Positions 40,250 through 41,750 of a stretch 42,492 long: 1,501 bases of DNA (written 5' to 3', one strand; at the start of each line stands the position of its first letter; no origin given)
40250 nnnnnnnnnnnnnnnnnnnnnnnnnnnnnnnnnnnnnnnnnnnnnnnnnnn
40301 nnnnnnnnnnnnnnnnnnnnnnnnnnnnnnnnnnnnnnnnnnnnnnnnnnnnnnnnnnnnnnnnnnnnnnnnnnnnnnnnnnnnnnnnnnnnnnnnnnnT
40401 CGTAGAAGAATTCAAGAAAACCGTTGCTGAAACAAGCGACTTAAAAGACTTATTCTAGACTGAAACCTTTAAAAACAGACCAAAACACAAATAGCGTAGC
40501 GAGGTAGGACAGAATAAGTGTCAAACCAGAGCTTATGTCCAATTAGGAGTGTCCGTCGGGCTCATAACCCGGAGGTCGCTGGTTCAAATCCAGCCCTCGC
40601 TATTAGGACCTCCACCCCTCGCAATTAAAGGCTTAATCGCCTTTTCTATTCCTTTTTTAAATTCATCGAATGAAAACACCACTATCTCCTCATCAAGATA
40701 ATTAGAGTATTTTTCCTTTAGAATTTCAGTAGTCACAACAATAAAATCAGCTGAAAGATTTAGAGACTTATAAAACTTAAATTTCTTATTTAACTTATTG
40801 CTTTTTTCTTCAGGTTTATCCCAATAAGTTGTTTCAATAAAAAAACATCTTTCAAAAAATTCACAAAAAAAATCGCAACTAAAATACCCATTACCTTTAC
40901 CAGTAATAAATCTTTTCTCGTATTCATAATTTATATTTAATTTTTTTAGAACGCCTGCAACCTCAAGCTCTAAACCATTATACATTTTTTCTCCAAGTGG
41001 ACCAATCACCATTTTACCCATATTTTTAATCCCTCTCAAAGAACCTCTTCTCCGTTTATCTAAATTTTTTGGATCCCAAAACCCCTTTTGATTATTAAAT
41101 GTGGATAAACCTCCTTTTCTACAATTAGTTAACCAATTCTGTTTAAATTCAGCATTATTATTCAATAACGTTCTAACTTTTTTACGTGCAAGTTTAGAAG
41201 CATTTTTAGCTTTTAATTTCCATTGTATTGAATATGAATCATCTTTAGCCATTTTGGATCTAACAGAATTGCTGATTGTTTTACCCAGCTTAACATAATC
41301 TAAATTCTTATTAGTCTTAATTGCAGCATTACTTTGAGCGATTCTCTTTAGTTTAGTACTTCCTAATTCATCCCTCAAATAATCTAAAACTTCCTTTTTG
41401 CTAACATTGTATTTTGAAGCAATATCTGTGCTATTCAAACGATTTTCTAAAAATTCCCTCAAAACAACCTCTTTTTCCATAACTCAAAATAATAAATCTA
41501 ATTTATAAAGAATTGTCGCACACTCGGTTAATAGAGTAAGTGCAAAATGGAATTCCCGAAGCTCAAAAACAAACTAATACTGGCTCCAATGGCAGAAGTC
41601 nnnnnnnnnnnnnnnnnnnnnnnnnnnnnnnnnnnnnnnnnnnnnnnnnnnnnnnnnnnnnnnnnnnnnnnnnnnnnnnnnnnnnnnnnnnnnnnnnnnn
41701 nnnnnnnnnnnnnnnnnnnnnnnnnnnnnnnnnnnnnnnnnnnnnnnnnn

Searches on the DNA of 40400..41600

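Call 53: search_rna_families(source=window, start=40400, end=41600, threshold=evalue, max_evalue=1, show_alignments=2)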
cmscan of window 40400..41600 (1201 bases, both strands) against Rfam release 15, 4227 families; matches with E-value up to 1: 2.
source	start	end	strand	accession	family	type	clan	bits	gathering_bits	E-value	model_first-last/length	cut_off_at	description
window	40544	40594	+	RF00005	tRNA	Gene; tRNA;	CL00001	29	29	0.0011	8-63/71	no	tRNA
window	40569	40667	-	RF03066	COG3610-DE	Gene; sRNA;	-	23.3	73.5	0.11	1-116/116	no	COG3610-DE RNA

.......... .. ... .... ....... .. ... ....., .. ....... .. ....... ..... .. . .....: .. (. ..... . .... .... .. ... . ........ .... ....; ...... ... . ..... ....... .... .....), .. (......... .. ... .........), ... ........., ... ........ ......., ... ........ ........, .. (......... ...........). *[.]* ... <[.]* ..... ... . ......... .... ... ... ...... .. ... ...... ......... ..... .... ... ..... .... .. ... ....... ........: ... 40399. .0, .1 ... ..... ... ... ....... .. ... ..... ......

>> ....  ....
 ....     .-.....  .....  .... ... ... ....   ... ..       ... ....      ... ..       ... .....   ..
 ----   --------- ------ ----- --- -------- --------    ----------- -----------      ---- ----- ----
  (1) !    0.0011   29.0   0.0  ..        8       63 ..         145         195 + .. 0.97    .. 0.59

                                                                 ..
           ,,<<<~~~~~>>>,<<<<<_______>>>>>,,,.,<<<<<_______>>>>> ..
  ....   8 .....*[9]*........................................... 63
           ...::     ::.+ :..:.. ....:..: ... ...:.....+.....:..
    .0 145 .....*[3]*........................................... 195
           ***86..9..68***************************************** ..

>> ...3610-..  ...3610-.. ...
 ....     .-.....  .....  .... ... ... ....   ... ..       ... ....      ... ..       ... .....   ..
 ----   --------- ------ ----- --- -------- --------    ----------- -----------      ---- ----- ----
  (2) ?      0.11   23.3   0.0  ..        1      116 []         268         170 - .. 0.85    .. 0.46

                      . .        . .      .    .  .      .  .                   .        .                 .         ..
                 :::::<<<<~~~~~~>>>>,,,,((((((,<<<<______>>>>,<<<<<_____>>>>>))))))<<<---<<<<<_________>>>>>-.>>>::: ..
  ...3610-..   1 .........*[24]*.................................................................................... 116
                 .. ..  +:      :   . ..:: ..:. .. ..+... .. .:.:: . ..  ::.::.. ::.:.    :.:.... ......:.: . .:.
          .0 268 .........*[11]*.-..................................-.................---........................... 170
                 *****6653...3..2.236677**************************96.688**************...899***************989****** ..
